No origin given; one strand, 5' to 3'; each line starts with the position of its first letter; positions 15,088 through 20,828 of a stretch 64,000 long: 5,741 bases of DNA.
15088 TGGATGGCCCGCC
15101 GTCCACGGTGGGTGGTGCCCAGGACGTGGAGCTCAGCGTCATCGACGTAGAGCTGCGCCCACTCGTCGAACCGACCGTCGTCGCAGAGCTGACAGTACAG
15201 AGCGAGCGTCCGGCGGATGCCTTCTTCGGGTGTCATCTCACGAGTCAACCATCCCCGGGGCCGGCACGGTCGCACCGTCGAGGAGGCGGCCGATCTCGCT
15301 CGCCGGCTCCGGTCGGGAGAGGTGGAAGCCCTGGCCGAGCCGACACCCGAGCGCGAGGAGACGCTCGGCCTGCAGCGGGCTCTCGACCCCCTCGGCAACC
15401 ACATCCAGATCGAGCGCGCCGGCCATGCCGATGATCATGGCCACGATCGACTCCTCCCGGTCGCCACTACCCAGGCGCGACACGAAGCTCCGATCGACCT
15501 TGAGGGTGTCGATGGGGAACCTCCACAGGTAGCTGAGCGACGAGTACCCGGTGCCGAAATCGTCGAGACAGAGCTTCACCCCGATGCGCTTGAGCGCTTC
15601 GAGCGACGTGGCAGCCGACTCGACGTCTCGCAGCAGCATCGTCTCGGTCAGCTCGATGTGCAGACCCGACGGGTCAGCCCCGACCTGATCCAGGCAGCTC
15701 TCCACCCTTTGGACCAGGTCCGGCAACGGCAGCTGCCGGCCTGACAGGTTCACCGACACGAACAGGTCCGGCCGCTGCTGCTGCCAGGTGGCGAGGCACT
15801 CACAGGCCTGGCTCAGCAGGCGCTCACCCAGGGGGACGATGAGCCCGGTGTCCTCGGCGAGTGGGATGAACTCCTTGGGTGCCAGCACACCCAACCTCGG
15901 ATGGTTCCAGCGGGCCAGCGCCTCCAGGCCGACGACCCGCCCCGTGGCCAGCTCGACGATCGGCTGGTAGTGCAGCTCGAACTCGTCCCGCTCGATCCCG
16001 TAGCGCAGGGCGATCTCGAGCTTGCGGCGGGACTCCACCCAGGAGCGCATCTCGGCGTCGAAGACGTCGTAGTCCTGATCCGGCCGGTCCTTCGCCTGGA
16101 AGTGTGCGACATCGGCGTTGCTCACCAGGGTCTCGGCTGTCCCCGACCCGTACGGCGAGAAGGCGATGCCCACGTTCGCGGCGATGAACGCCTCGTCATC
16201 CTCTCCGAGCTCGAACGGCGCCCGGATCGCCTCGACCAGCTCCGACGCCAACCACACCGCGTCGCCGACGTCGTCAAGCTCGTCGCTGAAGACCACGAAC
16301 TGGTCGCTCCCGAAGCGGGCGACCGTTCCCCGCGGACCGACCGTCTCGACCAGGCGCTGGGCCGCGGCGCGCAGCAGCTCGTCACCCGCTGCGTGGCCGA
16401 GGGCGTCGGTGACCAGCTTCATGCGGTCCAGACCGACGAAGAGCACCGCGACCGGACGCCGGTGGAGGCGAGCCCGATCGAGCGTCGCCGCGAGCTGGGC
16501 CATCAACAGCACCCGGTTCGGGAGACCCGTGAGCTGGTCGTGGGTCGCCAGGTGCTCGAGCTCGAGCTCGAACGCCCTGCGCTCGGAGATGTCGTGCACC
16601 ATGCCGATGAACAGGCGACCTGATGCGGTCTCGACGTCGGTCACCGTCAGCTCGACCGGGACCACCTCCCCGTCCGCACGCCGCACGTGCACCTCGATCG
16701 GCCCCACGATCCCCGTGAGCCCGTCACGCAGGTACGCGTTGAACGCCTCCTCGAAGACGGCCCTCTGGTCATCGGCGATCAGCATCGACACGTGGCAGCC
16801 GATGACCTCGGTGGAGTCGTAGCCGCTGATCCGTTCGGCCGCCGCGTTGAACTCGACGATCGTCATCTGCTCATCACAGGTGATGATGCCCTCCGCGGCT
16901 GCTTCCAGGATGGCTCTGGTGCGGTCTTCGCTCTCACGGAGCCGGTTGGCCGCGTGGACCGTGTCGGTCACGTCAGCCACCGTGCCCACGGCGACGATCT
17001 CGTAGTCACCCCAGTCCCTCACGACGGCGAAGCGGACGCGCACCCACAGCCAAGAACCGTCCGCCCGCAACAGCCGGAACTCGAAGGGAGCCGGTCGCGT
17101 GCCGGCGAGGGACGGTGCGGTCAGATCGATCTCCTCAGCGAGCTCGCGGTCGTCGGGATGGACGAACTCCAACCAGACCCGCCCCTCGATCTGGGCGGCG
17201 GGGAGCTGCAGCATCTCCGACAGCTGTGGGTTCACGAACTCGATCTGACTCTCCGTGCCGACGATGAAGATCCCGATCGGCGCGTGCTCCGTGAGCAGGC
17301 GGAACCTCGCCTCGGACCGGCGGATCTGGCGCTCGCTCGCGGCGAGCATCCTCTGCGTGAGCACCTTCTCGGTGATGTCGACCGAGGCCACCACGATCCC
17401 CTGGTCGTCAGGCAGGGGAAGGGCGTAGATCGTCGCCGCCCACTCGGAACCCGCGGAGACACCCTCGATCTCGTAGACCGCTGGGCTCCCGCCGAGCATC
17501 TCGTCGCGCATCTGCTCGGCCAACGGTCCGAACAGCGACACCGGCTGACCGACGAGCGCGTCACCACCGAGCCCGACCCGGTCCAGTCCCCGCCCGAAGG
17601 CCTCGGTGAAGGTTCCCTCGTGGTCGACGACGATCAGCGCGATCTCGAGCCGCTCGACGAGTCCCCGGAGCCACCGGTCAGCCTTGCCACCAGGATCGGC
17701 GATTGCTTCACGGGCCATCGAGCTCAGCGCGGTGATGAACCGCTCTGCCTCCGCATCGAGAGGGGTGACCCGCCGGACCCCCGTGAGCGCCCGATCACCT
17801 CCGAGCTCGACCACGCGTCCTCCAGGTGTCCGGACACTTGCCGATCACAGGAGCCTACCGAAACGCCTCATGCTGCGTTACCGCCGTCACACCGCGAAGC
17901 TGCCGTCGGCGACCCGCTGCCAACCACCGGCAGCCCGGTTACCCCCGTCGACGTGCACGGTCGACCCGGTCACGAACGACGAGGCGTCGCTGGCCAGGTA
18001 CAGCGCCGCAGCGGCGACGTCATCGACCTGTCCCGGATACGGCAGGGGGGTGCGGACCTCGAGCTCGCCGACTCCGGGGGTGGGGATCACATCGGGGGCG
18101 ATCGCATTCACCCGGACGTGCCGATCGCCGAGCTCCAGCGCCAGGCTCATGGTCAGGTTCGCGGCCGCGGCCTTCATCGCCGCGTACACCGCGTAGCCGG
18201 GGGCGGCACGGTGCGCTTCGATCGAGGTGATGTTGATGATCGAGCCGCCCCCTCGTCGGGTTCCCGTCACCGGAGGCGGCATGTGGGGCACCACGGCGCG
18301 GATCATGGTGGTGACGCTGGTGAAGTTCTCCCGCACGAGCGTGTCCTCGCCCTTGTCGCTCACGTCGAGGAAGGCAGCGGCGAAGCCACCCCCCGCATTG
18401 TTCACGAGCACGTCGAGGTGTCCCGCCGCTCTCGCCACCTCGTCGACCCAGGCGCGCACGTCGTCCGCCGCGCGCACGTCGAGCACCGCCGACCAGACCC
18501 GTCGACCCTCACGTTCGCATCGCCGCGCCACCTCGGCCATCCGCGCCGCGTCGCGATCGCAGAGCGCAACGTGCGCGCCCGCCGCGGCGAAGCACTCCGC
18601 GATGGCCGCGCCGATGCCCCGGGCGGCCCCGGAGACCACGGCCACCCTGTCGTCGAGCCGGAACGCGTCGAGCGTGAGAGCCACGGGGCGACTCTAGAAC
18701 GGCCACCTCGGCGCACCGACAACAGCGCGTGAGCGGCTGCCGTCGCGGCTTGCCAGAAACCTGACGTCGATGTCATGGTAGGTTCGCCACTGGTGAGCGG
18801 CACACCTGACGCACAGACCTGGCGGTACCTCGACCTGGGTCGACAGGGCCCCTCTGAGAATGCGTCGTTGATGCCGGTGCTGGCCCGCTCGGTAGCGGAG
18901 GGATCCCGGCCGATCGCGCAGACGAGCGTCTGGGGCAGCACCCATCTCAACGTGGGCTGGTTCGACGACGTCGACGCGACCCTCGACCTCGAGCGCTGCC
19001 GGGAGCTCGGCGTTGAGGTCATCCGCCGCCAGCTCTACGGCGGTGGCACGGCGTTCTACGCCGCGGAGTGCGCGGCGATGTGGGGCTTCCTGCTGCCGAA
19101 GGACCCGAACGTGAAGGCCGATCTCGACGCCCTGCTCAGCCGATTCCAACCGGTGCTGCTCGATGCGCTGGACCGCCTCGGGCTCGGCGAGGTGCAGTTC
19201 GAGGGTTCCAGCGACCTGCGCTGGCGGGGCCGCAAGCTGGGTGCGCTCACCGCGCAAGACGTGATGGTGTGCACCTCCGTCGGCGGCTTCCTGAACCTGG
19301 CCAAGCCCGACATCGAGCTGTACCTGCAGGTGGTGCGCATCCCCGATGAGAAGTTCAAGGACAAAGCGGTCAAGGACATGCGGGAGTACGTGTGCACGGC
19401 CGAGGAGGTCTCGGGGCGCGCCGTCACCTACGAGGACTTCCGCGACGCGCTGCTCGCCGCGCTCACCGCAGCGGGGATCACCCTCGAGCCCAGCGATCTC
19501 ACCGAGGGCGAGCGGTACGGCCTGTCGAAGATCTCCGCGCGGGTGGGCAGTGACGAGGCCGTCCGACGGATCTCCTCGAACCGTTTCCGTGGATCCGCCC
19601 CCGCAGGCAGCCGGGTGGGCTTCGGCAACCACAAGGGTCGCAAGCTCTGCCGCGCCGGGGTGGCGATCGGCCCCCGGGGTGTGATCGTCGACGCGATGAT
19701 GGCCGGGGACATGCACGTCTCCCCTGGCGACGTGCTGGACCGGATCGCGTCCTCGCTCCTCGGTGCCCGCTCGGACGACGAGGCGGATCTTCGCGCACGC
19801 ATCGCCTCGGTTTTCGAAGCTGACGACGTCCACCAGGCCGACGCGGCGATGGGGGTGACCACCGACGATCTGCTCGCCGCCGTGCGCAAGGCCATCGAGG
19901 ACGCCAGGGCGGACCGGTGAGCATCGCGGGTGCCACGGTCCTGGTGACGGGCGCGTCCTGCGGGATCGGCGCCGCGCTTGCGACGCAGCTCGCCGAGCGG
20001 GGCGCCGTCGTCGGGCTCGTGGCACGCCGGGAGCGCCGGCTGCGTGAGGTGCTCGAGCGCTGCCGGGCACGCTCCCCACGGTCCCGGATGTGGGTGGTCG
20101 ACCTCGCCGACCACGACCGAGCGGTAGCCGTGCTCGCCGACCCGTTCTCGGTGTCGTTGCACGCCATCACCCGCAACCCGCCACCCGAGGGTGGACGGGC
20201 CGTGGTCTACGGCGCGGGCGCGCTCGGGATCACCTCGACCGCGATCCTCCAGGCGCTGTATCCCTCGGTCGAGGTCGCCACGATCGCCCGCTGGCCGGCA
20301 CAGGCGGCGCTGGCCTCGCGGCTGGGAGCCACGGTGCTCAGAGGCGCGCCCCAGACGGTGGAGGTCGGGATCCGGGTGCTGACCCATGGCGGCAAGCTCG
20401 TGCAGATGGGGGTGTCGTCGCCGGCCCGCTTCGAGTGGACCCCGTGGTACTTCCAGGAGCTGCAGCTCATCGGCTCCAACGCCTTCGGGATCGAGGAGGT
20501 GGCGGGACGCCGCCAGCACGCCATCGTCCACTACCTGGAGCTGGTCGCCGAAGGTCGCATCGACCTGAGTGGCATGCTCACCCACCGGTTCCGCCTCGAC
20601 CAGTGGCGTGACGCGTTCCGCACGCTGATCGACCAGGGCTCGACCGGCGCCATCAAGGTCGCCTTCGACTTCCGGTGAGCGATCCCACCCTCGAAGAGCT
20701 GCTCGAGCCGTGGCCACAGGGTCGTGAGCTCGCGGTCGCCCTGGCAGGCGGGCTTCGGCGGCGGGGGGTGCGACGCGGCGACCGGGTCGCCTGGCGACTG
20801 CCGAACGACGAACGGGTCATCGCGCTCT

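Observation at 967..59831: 17 copies of a 20-bp palindrome (core TGACR-N4-YGTCA, flanks near AACC...GGTT) mark nearly every promoter region of a >55-kb CoA-thioester catabolic supercluster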

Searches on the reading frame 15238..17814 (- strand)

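Call 12: search_protein_families(library=pfam, proteins=[window:15238-17814:-], max_evalue=0.00001)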
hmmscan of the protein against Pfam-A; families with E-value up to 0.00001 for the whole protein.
window:15238-17814:- (858 aa): 8 families
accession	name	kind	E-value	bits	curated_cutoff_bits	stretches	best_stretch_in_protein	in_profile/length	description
PF00563.25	EAL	-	2.2e-71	240.4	31.3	1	602-835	3-236/236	EAL domain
PF00990.26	GGDEF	-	5.2e-31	108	23.8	1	423-577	1-157/161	Diguanylate cyclase, GGDEF domain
PF13426.13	PAS_9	-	3.6e-29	101.5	27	2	308-411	2-103/103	PAS domain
PF08448.16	PAS_4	-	2.9e-27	95.5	23.1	2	303-414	1-110/110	PAS fold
PF00989.32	PAS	-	1.2e-24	86.9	22.6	2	298-409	2-113/113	PAS fold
PF08447.18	PAS_3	-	1.2e-19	70.8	25.6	1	192-278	2-88/89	PAS fold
PF13188.13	PAS_8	-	2.4e-16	59.4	21.8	2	169-227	1-59/65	PAS domain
PF24820.1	Diguanyl_cycl_sensor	-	1.2e-10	41.7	28.1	0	303-408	2-109/109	Diguanylate cyclase-like sensor domain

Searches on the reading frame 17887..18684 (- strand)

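Call 12: search_protein_families(library=pfam, proteins=[window:17887-18684:-], max_evalue=0.00001)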
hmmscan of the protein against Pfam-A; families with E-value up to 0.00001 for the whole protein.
window:17887-18684:- (265 aa): 2 families
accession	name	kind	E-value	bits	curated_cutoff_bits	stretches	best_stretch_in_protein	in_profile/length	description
PF13561.12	adh_short_C2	-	1.5e-57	195.3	27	1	19-248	1-234/236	Enoyl-(Acyl carrier protein) reductase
PF00106.31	adh_short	-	2.1e-49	168.1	26.6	1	13-207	1-189/195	short chain dehydrogenase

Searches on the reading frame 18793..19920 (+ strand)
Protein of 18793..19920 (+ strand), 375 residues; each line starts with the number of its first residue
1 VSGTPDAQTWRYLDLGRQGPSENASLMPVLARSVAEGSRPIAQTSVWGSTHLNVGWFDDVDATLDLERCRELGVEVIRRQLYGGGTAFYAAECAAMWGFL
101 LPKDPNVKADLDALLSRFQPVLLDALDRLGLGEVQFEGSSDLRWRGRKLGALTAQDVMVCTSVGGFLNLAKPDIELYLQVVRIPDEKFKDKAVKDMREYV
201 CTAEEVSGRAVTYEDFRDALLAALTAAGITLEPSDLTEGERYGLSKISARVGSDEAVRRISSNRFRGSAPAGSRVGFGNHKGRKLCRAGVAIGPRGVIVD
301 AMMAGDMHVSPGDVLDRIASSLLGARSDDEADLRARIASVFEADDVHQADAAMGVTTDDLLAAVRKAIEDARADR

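Call 12: search_protein_families(library=pfam, proteins=[window:18793-19920:+], max_evalue=0.00001)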
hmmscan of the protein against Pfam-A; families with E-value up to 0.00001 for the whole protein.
window:18793-19920:+ (375 aa): 1 family
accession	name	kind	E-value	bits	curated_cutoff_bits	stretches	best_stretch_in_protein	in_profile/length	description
PF21948.1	LplA-B_cat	-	2.6e-17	63.9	27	1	21-224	3-199/200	Lipoyl protein ligase A/B catalytic domain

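Call 21: search_protein_families(library=ncbifam, proteins=[window:18793-19920:+], max_evalue=0.001)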
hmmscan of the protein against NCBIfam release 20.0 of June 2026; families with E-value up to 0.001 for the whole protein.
window:18793-19920:+ (375 aa): 5 families
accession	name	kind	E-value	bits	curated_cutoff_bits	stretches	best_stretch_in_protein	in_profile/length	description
NF053751.1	LplAB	exception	3.5e-17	62.4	550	2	9-201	99-290/348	lipoate-protein ligase LplAB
NF053750.1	LplA_large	exception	1.2e-12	47.8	480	1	46-238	37-225/248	lipoate-protein ligase large subunit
TIGR00545.2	lipoyltrans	equivalog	1.3e-11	44.1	280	1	63-248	52-229/328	lipoate--protein ligase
NF053749.1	LplB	equivalog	6.2e-05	23.1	65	1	282-368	7-86/86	lipoate-protein ligase small subunit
NF053790.1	LplA_LipA_fuse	exception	0.00012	20.8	800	1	59-235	51-217/606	bifunctional lipoate--protein ligase/lipoyl synthase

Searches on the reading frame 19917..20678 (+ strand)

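Call 12: search_protein_families(library=pfam, proteins=[window:19917-20678:+], max_evalue=0.00001)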
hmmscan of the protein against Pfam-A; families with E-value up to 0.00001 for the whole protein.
window:19917-20678:+ (253 aa): 1 family
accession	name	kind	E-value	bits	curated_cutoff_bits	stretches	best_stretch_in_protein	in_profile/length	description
PF00106.31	adh_short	-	3.7e-12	46.6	26.6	1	7-74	2-69/195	short chain dehydrogenase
